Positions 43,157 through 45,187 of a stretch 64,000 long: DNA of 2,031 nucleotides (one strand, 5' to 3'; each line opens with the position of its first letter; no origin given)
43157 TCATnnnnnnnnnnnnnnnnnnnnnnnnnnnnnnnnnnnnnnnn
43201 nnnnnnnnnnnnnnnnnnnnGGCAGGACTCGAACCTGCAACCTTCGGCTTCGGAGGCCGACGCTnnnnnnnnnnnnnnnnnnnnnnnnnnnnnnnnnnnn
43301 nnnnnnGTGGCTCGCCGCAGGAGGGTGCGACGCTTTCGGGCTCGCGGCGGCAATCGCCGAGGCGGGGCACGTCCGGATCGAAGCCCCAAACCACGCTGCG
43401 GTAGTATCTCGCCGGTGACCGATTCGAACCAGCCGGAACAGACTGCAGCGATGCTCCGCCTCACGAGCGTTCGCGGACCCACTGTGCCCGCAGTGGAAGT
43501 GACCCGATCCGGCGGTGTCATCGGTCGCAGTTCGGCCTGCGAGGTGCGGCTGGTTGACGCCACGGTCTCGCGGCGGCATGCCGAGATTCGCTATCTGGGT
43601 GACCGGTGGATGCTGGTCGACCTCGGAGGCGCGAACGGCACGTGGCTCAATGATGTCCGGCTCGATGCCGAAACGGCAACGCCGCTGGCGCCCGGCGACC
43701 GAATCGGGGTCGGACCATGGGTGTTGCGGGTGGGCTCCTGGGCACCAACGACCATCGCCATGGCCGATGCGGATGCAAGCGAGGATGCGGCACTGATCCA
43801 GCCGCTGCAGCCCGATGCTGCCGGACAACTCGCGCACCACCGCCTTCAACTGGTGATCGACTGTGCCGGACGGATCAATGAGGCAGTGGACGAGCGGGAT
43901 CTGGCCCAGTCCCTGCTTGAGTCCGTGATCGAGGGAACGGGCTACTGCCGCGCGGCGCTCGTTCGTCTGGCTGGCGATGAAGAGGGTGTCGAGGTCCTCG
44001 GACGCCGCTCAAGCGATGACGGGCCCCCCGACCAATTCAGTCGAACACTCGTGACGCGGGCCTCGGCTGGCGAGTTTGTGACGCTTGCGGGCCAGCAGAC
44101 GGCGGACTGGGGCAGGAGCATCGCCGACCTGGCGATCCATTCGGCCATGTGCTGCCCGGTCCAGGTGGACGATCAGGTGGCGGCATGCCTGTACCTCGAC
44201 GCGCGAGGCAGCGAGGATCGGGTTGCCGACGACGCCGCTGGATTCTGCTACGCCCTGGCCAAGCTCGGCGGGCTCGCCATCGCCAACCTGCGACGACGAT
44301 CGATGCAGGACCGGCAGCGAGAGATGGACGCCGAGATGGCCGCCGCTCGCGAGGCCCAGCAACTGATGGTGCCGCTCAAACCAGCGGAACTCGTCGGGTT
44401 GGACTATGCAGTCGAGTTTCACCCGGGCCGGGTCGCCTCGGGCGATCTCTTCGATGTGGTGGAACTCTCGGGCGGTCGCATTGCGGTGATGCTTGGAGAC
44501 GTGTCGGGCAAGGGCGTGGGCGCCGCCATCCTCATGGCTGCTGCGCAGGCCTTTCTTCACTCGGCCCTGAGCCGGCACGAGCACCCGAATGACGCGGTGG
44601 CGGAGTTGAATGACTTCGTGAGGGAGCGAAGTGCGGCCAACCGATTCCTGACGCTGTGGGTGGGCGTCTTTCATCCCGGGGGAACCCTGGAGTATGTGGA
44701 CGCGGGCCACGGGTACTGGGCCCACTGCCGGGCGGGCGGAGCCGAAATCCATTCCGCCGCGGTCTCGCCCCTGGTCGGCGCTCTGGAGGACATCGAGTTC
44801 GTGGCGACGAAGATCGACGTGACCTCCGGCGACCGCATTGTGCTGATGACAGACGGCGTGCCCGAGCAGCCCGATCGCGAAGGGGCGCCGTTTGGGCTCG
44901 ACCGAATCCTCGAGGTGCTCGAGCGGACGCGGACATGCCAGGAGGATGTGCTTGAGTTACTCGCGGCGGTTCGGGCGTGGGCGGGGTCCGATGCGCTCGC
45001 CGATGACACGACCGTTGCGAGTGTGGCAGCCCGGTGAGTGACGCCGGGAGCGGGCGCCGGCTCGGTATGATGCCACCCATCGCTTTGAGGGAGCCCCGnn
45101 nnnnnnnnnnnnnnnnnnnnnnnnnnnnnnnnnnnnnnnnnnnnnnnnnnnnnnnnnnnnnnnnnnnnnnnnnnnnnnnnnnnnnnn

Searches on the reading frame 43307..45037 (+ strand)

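Call 25: search_protein_families(library=pfam, proteins=[window:43307-45037:+], max_evalue=0.01)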
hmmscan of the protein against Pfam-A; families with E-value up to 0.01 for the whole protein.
window:43307-45037:+ (576 aa): 5 families
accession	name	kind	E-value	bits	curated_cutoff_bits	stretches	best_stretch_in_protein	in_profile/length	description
PF07228.17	SpoIIE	-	1.9e-38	132.8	25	1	389-572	2-188/192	Stage II sporulation protein E (SpoIIE)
PF00498.31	FHA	-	8.6e-19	68.2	20.7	1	71-136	2-67/67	FHA domain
PF16697.10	Yop-YscD_cpl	-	1.1e-13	51.6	33.2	1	70-142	19-90/94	Inner membrane component of T3SS, cytoplasmic domain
PF13185.12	GAF_2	-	0.00036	21.2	28.6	1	194-311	2-121/136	GAF domain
PF01590.32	GAF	-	0.0013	19.7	22.4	1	197-320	3-128/133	GAF domain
